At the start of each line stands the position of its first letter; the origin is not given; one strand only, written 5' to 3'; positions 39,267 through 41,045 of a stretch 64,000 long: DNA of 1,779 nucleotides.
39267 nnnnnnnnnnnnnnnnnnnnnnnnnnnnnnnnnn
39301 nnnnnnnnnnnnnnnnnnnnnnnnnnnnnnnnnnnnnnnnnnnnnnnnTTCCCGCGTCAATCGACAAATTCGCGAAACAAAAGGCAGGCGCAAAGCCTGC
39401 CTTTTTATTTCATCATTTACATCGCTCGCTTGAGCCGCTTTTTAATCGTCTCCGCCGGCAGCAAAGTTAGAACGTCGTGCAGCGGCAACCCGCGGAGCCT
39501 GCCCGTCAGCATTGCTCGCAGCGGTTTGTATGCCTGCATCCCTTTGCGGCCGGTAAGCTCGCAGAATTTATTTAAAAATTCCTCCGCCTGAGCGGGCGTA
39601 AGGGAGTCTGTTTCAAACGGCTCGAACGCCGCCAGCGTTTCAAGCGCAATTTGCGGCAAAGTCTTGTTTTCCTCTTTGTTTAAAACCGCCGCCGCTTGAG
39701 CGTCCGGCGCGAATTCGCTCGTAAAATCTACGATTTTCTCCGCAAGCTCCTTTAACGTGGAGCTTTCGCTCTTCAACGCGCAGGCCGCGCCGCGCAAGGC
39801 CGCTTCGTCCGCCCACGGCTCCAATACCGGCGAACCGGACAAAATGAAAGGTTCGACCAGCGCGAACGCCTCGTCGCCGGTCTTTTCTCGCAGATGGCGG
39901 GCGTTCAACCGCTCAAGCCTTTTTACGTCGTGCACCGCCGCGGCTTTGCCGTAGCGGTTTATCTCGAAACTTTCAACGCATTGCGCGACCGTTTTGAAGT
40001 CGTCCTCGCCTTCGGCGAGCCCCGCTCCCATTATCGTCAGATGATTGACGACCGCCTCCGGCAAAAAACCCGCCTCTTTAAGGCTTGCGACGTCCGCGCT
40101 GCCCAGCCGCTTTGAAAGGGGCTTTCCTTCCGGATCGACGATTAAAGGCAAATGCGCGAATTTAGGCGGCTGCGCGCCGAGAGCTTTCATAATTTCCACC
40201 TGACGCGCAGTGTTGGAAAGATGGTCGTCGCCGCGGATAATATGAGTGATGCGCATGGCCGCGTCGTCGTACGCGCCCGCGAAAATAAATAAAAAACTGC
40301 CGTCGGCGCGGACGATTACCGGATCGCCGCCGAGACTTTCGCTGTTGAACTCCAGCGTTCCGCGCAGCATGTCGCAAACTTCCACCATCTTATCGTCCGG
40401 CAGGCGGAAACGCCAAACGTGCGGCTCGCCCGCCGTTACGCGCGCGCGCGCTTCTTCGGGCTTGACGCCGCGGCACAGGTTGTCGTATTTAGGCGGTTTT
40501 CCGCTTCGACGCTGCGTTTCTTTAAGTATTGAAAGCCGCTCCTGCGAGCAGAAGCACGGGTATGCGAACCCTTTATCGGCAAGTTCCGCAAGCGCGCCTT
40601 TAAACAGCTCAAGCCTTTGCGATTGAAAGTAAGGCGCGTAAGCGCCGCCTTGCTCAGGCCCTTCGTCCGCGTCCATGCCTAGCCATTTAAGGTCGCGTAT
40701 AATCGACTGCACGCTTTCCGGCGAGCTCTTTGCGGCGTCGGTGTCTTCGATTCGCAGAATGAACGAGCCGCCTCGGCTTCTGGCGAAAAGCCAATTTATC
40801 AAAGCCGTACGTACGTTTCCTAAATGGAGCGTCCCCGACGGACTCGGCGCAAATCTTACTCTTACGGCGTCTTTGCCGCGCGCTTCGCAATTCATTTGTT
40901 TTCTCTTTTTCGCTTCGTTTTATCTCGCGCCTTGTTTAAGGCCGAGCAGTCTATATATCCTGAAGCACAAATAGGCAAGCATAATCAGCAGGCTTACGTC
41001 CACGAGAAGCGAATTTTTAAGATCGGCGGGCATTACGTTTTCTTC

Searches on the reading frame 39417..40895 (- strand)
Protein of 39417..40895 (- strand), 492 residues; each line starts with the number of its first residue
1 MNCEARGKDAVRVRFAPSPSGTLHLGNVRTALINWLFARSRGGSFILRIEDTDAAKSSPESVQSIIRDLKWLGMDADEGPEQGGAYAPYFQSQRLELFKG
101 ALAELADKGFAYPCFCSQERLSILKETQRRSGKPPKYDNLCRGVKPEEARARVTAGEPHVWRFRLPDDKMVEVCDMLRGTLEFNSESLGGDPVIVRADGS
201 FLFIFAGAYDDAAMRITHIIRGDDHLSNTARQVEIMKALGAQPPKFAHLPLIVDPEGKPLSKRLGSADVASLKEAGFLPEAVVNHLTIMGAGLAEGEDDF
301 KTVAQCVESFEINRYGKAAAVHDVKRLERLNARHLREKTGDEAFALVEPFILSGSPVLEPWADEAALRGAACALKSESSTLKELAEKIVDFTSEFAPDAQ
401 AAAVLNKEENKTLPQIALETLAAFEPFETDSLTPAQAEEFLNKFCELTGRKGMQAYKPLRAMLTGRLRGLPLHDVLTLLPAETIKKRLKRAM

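Call 53: list_cluster_members(proteins=[window:39417-40895:-, window:35987-36436:+, window:36790-37368:+, window:38857-39348:+, window:34275-35606:-])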
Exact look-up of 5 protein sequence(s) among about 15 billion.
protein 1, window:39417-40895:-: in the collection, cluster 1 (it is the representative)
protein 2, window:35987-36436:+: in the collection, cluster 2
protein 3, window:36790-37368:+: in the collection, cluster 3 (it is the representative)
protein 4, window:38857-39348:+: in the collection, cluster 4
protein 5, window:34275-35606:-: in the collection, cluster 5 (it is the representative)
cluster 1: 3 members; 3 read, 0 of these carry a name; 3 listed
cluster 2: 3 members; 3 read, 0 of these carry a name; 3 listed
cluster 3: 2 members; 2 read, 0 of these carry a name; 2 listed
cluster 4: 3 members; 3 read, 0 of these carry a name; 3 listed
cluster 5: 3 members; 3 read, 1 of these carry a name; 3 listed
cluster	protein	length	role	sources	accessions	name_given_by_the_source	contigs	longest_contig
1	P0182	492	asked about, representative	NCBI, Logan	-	-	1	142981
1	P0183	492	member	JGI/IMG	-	-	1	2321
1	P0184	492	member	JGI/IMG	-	-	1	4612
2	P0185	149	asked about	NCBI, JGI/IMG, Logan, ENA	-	-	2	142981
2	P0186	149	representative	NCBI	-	-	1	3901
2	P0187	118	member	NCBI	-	-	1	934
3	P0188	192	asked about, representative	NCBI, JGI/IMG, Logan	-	-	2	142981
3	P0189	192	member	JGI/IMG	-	-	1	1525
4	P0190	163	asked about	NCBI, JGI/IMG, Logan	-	-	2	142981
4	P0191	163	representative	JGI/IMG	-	-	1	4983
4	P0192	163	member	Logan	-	-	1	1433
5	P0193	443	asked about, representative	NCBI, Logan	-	-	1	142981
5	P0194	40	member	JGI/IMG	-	hypothetical protein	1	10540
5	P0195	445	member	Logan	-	-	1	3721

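Call 55: find_homologous_proteins(query=window:39417-40895:-, max_evalue=1e-50)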
Query window:39417-40895:- (492 aa): 7615 proteins with E <= 1e-50 among 8000 candidates; the best 120 are listed.
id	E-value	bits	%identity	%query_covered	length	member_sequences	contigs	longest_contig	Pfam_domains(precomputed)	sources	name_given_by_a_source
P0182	0.0e+0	1107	100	100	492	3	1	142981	PF19269.5,PF00749.28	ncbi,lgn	-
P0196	3.0e-271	918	83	100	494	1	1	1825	PF19269.5,PF00749.28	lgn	-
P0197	3.9e-124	433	45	97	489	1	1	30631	PF19269.5,PF00749.28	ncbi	-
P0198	2.2e-108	381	42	98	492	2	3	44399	PF19269.5,PF00749.28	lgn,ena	-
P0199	3.6e-108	380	43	98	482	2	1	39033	PF19269.5,PF00749.28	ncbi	-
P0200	4.0e-108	380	41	100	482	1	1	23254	PF19269.5,PF00749.28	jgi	jgi:nondiscriminating glutamyl-tRNA synthetase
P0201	5.2e-108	380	45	86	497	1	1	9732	PF19269.5,PF00749.28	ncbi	-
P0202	4.8e-106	373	43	98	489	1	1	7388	PF19269.5,PF00749.28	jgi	jgi:glutamyl-tRNA synthetase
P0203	6.1e-106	373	42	98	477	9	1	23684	PF19269.5,PF00749.28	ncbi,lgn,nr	ncbi:MAG: glutamate--tRNA ligase [Deltaproteobacteria bacterium]|nr:glutamate--tRNA ligase [Deltapro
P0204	8.2e-105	369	41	98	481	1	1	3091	PF19269.5,PF00749.28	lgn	-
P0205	8.9e-105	369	42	98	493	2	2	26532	PF19269.5,PF00749.28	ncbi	-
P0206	6.4e-104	366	41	98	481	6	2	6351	PF19269.5,PF00749.28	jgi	jgi:nondiscriminating glutamyl-tRNA synthetase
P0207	7.2e-104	366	42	98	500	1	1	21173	PF19269.5,PF00749.28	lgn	-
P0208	7.8e-104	366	41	98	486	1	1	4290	PF19269.5,PF00749.28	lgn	-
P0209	8.8e-104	366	42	98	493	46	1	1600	PF19269.5,PF00749.28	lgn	-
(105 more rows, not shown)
